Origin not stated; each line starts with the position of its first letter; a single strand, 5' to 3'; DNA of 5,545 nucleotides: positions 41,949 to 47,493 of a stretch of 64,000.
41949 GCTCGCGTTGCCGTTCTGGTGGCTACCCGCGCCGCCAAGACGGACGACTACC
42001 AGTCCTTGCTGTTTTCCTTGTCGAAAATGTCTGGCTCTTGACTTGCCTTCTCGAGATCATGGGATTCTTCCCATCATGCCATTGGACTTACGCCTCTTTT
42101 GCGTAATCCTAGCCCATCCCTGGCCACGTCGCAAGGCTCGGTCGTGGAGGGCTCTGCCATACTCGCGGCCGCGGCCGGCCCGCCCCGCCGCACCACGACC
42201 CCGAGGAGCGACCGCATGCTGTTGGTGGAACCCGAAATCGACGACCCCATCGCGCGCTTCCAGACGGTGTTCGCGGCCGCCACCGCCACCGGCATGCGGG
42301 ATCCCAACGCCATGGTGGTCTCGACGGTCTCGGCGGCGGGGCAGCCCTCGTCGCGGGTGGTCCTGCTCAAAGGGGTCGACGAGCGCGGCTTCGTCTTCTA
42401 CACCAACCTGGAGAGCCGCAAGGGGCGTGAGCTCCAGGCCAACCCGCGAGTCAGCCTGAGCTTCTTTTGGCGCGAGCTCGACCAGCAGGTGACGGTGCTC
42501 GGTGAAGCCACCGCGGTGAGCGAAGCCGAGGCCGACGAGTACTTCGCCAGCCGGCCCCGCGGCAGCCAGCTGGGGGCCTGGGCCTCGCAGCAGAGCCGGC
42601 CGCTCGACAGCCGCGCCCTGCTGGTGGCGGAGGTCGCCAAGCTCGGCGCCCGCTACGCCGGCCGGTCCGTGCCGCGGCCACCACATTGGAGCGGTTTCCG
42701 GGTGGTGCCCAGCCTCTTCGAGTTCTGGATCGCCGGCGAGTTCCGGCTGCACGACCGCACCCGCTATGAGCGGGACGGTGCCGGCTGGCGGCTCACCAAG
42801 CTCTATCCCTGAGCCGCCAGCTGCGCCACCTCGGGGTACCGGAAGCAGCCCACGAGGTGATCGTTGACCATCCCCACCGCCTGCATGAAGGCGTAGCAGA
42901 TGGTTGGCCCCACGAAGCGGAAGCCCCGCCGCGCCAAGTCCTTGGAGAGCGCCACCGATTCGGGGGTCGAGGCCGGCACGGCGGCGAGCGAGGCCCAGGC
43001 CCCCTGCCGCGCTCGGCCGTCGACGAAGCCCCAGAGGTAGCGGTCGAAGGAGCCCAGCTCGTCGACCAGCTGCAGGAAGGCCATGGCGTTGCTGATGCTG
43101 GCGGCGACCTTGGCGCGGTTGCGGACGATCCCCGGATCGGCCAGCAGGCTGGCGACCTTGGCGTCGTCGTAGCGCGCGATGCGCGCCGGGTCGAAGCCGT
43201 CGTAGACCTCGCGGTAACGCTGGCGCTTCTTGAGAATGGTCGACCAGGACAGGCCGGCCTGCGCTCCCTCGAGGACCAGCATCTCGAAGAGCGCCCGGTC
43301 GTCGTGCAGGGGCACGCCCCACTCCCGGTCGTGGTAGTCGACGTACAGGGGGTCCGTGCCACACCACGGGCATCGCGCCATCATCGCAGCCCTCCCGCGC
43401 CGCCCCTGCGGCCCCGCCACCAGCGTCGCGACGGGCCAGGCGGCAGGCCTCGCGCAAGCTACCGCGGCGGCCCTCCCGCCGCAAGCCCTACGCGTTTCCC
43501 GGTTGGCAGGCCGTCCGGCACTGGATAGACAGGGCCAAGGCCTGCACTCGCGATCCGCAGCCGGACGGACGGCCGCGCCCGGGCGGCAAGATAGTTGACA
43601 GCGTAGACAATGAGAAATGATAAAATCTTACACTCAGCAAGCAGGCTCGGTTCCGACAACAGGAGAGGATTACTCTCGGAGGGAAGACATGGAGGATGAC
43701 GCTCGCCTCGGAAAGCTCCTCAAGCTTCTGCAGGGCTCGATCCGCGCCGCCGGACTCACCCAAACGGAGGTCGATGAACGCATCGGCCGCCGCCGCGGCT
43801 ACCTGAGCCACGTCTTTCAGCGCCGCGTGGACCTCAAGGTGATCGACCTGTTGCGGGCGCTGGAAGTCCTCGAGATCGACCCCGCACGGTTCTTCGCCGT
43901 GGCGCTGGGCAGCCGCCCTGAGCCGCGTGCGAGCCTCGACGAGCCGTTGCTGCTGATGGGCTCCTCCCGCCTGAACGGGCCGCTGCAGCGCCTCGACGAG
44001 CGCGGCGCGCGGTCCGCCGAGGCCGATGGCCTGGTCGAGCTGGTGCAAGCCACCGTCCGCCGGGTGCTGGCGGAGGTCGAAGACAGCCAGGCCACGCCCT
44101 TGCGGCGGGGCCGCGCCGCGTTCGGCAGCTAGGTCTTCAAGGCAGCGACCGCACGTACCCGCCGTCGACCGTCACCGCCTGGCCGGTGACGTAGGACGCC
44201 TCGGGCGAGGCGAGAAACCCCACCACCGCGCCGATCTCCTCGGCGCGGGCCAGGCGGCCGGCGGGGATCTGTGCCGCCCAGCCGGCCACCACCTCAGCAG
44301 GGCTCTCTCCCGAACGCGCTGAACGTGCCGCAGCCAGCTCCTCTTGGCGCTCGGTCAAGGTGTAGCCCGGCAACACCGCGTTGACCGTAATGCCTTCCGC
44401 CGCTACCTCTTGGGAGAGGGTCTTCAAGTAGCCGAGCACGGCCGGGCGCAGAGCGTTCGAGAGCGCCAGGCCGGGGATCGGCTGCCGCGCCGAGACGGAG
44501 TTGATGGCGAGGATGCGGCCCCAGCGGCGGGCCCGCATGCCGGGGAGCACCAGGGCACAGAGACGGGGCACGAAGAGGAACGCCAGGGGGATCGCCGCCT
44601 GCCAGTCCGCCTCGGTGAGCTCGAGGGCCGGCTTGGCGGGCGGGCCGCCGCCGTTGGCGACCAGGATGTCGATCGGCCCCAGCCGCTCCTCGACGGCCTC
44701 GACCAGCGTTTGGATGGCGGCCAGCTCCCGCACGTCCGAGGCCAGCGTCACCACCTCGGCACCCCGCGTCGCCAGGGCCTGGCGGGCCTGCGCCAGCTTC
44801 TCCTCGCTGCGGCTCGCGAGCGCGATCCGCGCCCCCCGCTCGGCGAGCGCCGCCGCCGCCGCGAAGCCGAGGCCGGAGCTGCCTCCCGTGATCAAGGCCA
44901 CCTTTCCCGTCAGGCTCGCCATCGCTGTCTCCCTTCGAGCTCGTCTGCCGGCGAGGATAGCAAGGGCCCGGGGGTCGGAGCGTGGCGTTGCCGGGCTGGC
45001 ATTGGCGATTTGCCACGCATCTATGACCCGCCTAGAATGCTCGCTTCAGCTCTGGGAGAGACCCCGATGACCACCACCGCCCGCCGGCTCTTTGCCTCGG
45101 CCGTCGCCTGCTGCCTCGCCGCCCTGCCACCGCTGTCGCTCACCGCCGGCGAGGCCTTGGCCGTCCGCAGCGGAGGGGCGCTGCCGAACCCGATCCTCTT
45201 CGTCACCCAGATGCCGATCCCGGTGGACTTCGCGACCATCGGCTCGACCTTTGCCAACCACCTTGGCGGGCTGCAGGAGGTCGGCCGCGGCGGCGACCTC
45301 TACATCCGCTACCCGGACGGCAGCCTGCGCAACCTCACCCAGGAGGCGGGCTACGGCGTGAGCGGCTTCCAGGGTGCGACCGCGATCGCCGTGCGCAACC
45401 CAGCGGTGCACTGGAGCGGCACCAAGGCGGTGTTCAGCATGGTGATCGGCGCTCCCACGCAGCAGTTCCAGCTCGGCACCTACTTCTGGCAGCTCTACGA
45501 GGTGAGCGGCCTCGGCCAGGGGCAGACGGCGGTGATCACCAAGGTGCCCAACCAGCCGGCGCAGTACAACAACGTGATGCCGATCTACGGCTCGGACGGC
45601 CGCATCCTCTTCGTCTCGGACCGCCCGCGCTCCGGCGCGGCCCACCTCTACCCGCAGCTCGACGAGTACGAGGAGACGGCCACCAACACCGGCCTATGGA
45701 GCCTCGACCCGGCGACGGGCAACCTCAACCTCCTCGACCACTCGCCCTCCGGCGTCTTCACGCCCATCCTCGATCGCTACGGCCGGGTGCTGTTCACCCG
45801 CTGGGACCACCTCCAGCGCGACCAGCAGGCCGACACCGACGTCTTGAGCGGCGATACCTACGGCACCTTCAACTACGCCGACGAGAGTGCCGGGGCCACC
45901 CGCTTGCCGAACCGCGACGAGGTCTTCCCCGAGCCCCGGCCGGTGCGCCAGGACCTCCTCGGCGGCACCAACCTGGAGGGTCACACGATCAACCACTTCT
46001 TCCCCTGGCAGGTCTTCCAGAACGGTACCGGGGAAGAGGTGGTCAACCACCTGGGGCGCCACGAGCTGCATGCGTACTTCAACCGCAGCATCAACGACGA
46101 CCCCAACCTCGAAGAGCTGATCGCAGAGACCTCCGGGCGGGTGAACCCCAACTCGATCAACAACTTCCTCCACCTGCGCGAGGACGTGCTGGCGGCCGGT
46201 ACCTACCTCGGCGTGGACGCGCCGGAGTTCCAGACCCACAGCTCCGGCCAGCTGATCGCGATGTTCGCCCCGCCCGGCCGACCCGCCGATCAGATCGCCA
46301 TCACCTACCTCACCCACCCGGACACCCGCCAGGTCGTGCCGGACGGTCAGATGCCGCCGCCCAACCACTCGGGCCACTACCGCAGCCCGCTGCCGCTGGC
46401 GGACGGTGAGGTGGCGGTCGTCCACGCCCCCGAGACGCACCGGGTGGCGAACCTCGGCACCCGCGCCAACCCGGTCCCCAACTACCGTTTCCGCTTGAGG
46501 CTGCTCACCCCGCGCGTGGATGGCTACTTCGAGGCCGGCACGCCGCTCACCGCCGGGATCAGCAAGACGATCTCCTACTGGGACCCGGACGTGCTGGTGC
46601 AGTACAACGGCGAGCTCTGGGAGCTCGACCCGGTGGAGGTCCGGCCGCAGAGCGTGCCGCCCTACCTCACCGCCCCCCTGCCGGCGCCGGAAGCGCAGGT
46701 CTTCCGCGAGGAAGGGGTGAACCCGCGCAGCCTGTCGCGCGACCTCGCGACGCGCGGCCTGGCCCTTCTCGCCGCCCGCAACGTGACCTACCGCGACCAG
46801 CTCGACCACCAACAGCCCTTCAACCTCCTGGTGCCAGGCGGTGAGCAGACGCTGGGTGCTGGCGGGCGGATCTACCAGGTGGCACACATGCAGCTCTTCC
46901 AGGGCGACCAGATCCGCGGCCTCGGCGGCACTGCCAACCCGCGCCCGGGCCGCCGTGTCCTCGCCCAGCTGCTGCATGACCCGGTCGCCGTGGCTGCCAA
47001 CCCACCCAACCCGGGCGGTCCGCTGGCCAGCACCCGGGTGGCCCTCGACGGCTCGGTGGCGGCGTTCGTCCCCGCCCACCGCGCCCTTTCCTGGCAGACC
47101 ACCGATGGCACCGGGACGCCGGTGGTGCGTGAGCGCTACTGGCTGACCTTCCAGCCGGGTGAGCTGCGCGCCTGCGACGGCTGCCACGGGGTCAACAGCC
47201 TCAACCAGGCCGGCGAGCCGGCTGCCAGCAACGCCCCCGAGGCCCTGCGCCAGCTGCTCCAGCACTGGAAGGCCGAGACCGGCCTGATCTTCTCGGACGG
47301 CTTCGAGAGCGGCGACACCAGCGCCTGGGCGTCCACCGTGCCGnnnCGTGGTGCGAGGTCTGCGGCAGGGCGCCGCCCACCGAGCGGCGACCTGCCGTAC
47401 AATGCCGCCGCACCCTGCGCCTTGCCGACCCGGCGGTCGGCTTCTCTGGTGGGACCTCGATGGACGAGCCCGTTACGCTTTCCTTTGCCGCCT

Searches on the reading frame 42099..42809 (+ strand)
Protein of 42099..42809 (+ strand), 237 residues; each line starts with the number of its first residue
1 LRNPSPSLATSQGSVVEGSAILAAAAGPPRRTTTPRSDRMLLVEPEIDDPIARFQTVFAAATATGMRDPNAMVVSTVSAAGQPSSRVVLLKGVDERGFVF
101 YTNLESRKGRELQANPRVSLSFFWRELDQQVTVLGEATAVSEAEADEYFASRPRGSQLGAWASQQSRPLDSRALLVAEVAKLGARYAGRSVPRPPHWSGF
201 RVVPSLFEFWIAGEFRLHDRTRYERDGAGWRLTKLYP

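Call 16: search_protein_families(library=pfam, proteins=[window:42099-42809:+], max_evalue=0.001)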
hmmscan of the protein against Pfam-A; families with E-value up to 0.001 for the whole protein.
window:42099-42809:+ (237 aa): 3 families
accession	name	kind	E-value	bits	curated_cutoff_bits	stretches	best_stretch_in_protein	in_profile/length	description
PF01243.27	PNPOx_N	-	1.2e-30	106.8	28.1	1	63-182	6-116/120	Pyridoxamine 5'-phosphate oxidase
PF10590.14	PNP_phzG_C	-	8.8e-16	58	27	1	197-237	1-42/42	Pyridoxine 5'-phosphate oxidase C-terminal dimerisation region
PF12766.13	Pyridox_oxase_2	-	3.4e-05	24.8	26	1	54-140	4-99/100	Pyridoxamine 5'-phosphate oxidase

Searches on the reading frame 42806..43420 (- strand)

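Call 16: search_protein_families(library=pfam, proteins=[window:42806-43420:-], max_evalue=0.001)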
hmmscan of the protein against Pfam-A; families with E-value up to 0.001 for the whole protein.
window:42806-43420:- (205 aa): 1 family
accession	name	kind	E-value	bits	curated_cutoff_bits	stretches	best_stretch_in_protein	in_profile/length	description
PF03352.18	Adenine_glyco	-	8.3e-82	273.8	25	1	19-194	1-176/177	Methyladenine glycosylase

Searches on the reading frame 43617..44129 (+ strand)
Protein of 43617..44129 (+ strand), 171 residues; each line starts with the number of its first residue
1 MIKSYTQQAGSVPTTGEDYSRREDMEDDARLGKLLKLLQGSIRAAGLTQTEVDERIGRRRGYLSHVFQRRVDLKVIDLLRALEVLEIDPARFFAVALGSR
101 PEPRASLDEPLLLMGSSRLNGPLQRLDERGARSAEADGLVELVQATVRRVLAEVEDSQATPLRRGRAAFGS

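Call 17: search_protein_families(library=pfam, proteins=[window:43617-44129:+], max_evalue=0.001)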
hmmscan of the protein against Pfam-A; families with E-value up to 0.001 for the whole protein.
window:43617-44129:+ (171 aa): 1 family
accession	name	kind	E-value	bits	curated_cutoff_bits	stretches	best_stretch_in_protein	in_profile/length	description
PF13560.12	HTH_31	-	1.6e-05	25.5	27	1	31-90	2-59/64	Helix-turn-helix domain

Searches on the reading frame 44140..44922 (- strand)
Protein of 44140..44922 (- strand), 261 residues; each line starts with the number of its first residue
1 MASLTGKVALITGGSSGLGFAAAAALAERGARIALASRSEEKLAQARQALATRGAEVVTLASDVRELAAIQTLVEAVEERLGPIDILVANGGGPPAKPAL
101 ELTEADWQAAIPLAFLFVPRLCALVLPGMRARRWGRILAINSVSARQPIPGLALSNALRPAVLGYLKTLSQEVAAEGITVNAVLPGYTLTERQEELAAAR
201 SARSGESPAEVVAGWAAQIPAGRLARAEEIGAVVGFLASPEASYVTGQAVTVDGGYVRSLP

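Call 17: search_protein_families(library=pfam, proteins=[window:44140-44922:-], max_evalue=0.001)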
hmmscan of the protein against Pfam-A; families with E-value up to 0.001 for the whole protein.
window:44140-44922:- (261 aa): 4 families
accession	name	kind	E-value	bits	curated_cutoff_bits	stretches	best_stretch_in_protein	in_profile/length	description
PF13561.12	adh_short_C2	-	2.2e-49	168.6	27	1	16-256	6-235/236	Enoyl-(Acyl carrier protein) reductase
PF00106.31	adh_short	-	2e-45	155.1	26.6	1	7-198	1-192/195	short chain dehydrogenase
PF08659.16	KR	-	1.9e-13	51.2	22.6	1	9-110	3-108/180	KR domain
PF23441.1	SDR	-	2e-06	27.8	27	1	6-255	7-254/258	SDR-like rossmann domain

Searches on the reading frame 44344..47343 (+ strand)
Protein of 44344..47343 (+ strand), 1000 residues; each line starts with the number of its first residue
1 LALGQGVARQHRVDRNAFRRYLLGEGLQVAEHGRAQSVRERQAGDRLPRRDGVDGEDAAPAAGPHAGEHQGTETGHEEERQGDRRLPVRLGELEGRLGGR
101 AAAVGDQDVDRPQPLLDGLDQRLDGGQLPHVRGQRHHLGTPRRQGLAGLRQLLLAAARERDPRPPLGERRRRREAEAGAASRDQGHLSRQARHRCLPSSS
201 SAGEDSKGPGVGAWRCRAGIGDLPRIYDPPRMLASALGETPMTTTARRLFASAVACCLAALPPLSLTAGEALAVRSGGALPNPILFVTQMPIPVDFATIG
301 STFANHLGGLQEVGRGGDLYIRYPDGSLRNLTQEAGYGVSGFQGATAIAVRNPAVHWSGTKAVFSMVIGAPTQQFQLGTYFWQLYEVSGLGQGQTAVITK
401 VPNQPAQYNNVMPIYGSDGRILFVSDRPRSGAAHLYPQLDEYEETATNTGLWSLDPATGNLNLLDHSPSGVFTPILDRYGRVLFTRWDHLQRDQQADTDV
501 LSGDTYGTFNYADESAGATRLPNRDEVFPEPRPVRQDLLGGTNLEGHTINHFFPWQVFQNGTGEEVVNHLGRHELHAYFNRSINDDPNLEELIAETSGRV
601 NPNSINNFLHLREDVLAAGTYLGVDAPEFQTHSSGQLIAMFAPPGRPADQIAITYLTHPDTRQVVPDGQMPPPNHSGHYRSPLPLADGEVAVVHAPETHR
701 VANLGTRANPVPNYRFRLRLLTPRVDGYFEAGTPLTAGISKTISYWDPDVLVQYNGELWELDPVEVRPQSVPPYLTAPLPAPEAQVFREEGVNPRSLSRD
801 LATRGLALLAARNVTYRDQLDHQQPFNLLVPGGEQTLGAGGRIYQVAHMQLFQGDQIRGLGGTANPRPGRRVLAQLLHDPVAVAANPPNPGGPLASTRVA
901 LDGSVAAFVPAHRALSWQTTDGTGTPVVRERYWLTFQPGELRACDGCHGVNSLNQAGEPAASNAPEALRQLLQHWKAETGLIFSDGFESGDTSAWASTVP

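Call 17: search_protein_families(library=pfam, proteins=[window:44344-47343:+], max_evalue=0.001)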
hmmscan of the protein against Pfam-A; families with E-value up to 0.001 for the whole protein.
window:44344-47343:+ (1000 aa): 1 family
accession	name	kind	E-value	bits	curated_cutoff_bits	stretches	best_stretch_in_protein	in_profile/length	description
PF18582.6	HZS_alpha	-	1.4e-09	38.8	26.6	1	896-948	45-97/98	Hydrazine synthase alpha subunit middle domain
